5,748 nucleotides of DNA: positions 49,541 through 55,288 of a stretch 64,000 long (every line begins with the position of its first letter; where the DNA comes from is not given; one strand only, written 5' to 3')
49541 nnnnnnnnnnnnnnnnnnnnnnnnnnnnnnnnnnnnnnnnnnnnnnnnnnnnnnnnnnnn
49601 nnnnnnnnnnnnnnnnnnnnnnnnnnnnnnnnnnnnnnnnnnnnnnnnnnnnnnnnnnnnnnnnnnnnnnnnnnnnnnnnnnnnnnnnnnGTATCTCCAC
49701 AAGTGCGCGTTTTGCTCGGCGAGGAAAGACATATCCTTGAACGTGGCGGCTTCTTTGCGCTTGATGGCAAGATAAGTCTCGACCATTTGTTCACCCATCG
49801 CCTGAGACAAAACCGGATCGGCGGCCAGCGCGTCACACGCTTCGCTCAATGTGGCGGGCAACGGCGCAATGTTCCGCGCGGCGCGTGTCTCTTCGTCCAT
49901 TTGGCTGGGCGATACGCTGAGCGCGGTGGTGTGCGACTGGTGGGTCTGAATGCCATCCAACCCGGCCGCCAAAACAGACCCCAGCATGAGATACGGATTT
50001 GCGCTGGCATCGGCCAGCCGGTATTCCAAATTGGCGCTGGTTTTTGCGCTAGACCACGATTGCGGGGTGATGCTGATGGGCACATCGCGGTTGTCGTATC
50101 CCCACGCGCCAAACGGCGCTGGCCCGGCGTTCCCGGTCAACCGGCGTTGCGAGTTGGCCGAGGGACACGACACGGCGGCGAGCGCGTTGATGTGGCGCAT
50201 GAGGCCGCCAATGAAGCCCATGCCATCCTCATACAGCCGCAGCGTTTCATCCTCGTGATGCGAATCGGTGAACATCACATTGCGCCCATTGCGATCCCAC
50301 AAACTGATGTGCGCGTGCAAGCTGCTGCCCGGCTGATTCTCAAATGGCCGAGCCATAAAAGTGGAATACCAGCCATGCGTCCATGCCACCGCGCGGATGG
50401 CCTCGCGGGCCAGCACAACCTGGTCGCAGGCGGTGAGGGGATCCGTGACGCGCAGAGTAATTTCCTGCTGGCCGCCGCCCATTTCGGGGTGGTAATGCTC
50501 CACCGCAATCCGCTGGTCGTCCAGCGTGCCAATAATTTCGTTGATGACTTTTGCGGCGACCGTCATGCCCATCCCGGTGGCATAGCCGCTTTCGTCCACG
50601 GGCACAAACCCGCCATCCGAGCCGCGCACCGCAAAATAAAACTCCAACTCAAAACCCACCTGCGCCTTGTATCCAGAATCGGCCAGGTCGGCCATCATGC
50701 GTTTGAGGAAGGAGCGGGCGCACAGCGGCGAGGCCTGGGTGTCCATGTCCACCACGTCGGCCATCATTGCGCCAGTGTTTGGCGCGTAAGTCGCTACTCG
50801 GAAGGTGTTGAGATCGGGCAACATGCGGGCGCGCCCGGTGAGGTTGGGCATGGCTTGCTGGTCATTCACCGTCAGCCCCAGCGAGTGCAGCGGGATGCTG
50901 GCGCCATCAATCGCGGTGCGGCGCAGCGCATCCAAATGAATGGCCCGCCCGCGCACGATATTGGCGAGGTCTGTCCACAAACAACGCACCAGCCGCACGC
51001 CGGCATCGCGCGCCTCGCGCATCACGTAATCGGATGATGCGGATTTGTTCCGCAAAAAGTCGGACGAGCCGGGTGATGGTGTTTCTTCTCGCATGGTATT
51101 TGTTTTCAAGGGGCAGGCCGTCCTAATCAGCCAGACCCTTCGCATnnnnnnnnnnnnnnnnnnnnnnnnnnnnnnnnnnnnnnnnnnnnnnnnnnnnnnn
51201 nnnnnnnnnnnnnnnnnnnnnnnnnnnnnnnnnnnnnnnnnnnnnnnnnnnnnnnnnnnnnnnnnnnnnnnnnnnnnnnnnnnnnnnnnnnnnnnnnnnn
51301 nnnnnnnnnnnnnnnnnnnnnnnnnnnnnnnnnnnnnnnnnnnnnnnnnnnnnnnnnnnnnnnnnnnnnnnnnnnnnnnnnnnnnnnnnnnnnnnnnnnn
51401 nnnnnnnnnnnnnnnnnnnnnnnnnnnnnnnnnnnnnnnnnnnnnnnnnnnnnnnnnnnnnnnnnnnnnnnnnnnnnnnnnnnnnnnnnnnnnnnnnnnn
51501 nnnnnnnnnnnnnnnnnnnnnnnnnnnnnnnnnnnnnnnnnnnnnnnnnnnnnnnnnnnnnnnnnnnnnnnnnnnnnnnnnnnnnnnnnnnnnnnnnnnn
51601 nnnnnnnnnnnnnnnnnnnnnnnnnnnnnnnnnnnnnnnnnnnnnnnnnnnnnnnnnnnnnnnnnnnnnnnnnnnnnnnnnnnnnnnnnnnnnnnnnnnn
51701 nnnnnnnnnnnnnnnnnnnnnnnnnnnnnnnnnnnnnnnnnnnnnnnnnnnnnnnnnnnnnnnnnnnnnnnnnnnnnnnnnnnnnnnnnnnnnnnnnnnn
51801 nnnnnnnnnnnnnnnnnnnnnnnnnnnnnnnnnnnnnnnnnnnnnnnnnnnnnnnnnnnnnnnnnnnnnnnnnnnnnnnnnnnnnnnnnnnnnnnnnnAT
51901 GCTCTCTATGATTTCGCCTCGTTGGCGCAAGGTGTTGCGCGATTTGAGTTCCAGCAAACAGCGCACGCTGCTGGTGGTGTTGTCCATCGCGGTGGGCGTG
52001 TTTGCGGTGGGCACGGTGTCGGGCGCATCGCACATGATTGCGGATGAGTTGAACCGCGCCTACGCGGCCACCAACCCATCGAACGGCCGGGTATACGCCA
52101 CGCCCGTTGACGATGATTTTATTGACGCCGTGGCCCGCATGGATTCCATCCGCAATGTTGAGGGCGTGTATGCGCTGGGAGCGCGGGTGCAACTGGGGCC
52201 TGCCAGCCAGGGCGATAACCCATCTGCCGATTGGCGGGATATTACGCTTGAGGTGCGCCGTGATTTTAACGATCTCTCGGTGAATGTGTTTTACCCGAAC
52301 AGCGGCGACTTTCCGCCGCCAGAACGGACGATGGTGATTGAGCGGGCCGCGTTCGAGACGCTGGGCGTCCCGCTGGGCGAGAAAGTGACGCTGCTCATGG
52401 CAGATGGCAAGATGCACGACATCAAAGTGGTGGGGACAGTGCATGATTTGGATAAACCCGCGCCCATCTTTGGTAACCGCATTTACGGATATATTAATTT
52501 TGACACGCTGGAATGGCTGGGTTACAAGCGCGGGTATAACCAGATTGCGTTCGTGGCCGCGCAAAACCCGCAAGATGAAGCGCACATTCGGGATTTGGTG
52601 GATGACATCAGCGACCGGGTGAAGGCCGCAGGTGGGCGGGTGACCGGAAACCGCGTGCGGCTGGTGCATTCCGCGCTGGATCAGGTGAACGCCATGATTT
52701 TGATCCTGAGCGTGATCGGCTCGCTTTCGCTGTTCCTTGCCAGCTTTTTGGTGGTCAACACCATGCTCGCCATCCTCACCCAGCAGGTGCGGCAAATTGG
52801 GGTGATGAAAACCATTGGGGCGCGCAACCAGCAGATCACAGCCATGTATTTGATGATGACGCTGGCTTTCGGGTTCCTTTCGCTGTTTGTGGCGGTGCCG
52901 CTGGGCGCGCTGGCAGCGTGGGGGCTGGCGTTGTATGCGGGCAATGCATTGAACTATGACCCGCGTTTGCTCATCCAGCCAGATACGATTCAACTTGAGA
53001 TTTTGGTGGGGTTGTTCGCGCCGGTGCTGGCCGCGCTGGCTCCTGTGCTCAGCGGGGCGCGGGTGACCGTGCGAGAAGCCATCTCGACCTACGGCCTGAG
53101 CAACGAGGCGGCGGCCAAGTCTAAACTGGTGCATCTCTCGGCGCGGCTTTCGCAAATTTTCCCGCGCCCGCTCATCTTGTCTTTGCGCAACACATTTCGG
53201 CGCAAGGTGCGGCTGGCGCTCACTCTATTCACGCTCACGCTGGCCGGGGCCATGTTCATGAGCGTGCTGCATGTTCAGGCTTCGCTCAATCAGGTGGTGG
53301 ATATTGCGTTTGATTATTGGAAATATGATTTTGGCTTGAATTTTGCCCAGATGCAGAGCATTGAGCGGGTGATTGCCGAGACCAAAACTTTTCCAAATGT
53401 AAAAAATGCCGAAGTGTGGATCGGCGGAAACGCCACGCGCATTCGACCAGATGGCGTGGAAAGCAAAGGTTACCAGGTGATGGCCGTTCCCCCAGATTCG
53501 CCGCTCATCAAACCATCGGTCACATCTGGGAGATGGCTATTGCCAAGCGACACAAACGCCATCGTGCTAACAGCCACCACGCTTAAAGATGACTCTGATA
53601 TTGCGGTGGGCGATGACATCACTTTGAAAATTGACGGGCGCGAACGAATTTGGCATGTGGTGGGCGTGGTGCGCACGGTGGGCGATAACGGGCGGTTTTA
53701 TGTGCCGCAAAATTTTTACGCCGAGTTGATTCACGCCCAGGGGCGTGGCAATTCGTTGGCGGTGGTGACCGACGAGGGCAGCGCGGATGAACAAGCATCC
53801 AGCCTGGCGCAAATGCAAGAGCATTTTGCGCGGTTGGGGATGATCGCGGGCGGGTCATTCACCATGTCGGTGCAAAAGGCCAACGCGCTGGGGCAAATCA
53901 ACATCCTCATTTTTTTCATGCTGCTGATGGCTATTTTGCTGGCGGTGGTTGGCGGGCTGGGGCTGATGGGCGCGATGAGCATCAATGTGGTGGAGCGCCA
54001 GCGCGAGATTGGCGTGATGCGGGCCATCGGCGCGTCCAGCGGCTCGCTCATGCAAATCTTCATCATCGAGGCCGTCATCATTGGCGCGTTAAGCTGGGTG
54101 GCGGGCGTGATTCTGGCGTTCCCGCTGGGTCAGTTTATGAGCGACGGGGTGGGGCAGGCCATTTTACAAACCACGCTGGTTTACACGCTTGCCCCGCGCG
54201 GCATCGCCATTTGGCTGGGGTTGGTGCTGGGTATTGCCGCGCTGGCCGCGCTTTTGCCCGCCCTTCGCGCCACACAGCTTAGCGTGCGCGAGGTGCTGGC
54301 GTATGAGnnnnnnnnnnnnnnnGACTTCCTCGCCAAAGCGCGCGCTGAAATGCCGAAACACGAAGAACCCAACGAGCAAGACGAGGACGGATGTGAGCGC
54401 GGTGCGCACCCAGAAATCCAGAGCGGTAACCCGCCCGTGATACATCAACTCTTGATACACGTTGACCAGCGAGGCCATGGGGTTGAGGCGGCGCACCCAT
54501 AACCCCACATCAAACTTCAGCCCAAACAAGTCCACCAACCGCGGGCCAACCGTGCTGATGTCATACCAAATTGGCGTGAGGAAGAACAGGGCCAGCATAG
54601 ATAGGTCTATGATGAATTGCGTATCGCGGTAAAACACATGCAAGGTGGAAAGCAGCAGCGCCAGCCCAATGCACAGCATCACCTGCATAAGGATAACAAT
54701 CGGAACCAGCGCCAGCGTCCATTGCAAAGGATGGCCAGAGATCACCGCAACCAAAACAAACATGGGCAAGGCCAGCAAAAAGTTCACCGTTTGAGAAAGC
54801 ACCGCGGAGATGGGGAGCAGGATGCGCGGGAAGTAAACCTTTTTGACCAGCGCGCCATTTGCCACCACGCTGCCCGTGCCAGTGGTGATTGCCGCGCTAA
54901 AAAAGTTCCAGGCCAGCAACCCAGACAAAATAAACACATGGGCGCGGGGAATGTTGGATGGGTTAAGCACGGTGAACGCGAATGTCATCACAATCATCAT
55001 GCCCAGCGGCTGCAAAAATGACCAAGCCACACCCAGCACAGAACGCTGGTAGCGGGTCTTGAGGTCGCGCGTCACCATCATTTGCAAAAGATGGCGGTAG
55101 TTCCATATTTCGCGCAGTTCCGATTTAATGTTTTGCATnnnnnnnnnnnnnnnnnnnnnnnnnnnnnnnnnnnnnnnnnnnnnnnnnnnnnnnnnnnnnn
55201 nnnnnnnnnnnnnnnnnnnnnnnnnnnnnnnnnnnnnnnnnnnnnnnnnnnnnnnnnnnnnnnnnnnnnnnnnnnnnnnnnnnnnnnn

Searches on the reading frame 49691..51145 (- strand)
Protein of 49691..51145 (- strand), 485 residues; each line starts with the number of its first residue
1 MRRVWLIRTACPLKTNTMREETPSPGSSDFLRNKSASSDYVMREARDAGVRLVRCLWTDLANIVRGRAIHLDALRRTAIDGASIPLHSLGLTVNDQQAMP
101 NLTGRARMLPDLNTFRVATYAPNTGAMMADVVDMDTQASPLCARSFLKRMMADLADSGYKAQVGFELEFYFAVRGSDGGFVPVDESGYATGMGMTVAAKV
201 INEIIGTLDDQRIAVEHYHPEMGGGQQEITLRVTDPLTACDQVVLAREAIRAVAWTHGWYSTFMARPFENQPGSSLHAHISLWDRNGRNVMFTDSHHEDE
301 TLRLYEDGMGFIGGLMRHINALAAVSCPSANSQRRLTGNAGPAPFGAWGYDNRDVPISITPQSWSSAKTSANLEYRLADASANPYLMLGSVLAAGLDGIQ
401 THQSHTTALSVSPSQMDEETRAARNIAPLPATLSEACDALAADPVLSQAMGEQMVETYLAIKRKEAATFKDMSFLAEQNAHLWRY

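Call 81: search_protein_families(library=pfam, proteins=[window:49691-51145:-], max_evalue=0.001)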
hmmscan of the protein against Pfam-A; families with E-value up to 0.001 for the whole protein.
window:49691-51145:- (485 aa): 2 families
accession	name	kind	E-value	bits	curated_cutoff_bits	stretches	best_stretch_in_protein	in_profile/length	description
PF00120.29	Gln-synt_C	-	1.6e-80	271.2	24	1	142-471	3-334/344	Glutamine synthetase, catalytic domain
PF16952.10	Gln-synt_N_2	-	9.2e-09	35.5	35.7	1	41-135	6-108/112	Glutamine synthetase N-terminal domain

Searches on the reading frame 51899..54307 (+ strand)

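Call 61: search_protein_families(library=pfam, proteins=[window:51899-54307:+], max_evalue=0.001)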
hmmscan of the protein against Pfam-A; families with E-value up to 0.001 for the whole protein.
window:51899-54307:+ (803 aa): 2 families
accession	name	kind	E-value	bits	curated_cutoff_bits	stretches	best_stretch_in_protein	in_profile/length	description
PF02687.27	FtsX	-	3e-28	98.7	25.5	2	676-795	2-119/120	FtsX-like permease C-terminal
PF12704.14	MacB_PCD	-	1.6e-13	51.9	27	2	444-634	6-201/207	MacB-like periplasmic core domain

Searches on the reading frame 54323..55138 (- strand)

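Call 61: search_protein_families(library=pfam, proteins=[window:54323-55138:-], max_evalue=0.001)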
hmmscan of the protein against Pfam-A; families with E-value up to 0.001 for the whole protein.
window:54323-55138:- (272 aa): 1 family
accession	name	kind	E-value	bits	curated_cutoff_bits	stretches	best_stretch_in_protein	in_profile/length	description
PF01061.29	ABC2_membrane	-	2.1e-12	47.5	26.9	1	17-202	2-190/211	ABC-2 type transporter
